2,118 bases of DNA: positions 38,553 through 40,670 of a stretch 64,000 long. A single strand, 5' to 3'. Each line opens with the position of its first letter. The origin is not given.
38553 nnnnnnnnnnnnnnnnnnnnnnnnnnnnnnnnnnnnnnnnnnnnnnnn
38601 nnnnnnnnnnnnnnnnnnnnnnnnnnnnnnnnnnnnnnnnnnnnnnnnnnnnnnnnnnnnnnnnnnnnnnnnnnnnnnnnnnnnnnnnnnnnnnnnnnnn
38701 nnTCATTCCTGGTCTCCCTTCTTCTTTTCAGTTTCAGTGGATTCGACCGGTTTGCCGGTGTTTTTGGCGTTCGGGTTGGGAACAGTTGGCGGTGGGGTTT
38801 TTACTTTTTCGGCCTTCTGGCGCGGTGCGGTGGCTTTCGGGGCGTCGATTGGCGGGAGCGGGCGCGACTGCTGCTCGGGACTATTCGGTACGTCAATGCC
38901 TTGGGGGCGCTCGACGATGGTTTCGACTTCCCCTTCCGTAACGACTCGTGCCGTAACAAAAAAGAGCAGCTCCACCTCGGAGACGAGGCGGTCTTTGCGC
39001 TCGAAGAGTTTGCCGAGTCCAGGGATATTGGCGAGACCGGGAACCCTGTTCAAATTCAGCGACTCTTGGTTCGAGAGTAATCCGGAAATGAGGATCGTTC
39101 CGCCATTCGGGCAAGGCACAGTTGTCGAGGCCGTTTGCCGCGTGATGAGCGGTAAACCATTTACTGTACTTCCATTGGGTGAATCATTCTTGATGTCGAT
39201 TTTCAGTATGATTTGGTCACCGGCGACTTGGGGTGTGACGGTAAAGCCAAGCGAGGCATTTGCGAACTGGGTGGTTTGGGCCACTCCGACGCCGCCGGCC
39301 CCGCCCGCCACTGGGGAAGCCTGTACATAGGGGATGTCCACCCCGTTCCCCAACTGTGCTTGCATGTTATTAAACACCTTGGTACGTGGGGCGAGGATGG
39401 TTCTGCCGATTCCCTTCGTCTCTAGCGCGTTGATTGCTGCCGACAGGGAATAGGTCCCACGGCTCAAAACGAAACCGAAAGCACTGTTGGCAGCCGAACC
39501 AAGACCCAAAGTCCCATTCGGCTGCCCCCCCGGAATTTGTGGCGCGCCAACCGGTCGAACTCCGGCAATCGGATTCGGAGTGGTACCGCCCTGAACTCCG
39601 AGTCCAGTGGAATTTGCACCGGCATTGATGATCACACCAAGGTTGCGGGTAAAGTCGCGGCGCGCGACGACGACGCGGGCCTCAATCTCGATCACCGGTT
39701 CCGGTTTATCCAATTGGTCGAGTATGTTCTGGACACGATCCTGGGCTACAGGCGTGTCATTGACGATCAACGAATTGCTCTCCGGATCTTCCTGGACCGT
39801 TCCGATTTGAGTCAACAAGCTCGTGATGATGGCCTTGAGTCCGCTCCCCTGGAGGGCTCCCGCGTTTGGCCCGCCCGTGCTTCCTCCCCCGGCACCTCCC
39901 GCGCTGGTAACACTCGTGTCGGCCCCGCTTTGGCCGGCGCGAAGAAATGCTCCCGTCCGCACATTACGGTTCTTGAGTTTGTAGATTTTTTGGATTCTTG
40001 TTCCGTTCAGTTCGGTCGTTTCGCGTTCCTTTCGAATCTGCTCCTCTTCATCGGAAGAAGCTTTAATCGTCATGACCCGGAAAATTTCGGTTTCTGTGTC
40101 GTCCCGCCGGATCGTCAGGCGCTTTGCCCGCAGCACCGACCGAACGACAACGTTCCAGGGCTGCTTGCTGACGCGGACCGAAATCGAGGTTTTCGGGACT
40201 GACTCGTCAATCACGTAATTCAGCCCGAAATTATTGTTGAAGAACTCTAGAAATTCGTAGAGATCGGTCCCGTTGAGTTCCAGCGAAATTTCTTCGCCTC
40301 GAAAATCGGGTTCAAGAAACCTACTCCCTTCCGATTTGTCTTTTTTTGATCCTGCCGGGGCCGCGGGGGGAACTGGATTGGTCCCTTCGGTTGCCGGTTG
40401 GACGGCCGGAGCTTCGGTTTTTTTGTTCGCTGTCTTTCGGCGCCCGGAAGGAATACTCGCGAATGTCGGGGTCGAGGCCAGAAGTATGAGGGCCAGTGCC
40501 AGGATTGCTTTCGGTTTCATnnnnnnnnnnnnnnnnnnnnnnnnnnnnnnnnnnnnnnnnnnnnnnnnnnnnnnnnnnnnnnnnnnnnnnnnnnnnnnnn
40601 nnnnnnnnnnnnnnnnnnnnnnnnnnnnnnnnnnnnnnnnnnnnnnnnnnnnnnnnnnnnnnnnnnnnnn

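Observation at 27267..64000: Sigma-54-controlled chimeric transfer apparatus: Trb-type T4SS components (VirB2-B6) followed by a secretin/GspE/GspF/GspL-M/PilT module with no VirB7-B11 or VirD4 in view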

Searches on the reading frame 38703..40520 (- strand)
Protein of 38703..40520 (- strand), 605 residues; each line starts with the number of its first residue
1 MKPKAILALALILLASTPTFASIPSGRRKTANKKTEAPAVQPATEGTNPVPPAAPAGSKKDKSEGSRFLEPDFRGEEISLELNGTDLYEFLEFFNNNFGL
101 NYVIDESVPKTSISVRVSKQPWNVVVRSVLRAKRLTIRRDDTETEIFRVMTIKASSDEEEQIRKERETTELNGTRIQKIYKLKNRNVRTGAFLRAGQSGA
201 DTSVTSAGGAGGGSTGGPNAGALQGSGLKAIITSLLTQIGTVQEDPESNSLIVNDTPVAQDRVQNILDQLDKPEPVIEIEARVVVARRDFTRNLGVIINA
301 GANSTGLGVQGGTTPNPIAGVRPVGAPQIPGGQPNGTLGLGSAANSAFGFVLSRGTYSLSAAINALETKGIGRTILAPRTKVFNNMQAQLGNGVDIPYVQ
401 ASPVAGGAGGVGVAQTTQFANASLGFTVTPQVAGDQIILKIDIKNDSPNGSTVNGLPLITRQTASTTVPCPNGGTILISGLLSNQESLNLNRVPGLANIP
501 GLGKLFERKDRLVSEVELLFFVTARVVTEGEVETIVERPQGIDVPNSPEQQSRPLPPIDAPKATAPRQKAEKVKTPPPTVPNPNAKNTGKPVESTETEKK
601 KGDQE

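Call 3: search_protein_families(library=pfam, proteins=[window:38703-40520:-], max_evalue=0.01)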
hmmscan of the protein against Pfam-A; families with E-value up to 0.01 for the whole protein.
window:38703-40520:- (605 aa): 2 families
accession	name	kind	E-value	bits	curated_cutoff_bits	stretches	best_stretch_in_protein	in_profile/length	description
PF00263.26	Secretin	-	1.1e-32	113.4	27.5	1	365-527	1-168/169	Bacterial type II and III secretion system protein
PF03958.22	Secretin_N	-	8.9e-10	39.1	28.2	1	181-275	5-68/69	Bacterial type II/III secretion system short domain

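Call 12: search_dna_similar(query=window:38703-40520:-, collection=plasmids, mode=protein, max_rows=25)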
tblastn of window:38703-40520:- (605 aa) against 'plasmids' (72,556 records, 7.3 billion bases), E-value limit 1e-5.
Records with a match: 900; places in all: 1121; records where one place covers at least 80% of the query: 0.
Best place of each record, by identity: <60% 900.
By first word of the organism name: Escherichia 411; Ralstonia 138; Yersinia 92; Sinorhizobium 71; Rhizobium 58; Aeromonas 21; Burkholderia 11; Paraburkholderia 9; Bradyrhizobium 7; Providencia 6; and 39 more.
By predicted mobility (MOB-suite, as given by PLSDB): non-mobilizable 483; mobilizable 263; conjugative 154.
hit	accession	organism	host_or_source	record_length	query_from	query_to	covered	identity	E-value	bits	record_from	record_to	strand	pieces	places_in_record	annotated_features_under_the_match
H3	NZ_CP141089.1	Escherichia coli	Homo sapiens,Infected Human Urine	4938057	112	525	68%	24.3%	6e-10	70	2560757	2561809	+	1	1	none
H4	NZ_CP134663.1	Escherichia coli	Larus michahellis,bacteria,cloaca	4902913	112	525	68%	24.3%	8e-10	70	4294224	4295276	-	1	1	none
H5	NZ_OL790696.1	Escherichia coli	-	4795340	112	525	68%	24.3%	2e-9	69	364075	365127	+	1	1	none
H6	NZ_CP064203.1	Acinetobacter baumannii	Homo sapiens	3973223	232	525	49%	31.1%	1e-25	120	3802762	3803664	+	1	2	none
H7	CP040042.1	Acinetobacter baumannii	Homo sapiens,blood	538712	232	525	49%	31.1%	1e-25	120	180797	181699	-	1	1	type IV pilus secretin PilQ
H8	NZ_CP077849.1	Acinetobacter baumannii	Homo sapiens,Rectal swab_P28_BU14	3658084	232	525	49%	31.1%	1e-25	120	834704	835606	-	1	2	none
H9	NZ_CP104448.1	Acinetobacter baumannii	Homo sapiens,sputum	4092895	232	525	49%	31.1%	1e-25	120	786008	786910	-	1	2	none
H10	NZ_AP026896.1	Aeromonas caviae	Microbe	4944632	233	525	48%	30.8%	1e-17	95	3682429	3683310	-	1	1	none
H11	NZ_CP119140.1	Neisseria gonorrhoeae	Homo sapiens,whole organism,blood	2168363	234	525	48%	30.4%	2e-23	113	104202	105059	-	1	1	none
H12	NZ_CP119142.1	Neisseria gonorrhoeae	Homo sapiens,whole organism,synovial ...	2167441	234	525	48%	30.4%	3e-23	112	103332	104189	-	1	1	none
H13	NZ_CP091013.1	Burkholderia cenocepacia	-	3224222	242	557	52%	27.3%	1e-12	79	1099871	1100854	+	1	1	none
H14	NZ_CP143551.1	Burkholderia multivorans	Homo sapiens,bronchoalveolar lavage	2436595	242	557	52%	26.8%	8e-15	86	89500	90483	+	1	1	none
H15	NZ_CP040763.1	Paracoccus liaowanqingii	Tibetan antelope,cell culture,feces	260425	232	522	48%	27.7%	5e-10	71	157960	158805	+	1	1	gspD: type II secretion system secretin GspD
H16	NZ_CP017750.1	Cupriavidus sp. USMAA2-4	cell culture,Sungai Pinang, Penang, ...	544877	240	522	47%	28.2%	5e-11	74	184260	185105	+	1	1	gspD: type II secretion system secretin GspD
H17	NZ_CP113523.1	Pasteurella multocida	rabbit,mixed culture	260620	234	523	48%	27.5%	5e-15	87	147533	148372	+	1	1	type IV pilus secretin PilQ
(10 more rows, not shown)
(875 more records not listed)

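Call 49: search_protein_families(library=ncbifam, proteins=[window:38703-40520:-], max_evalue=0.01)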
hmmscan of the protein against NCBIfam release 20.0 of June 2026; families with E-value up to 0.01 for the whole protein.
window:38703-40520:- (605 aa): 8 families
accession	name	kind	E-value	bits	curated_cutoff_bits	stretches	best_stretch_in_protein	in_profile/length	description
TIGR02515.1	IV_pilus_PilQ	subfamily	2e-64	218.2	284.35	1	75-527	1-427/428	type IV pilus secretin PilQ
TIGR02517.1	type_II_gspD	equivalog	7.2e-40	137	351.35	1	196-530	280-593/600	type II secretion system secretin GspD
NF010083.0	PRK13568.1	equivalog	9.1e-33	113.6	554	3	343-528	236-418/419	DNA uptake porin HofQ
TIGR02516.1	type_III_yscC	equivalog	8.7e-32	110.3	238.45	1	238-528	197-462/463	type III secretion system outer membrane ring subunit SctC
NF007851.2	PRK10560.1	exception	3.5e-22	78.8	598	2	344-528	228-410/412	DNA uptake porin HofQ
TIGR02519.1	pilus_MshL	equivalog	3.9e-19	68.8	250.2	1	335-527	92-290/290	pilus (MSHA type) biogenesis protein MshL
NF011873.0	PRK15346.1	equivalog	5.5e-14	51.7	524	1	342-530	313-497/499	EscC/YscC/HrcC family type III secretion system outer membrane ring protein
NF042912.1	Amuc_1098_fam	equivalog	1.3e-09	36.7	750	1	457-527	726-796/805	Amuc_1098 family type IV pilus outer membrane protein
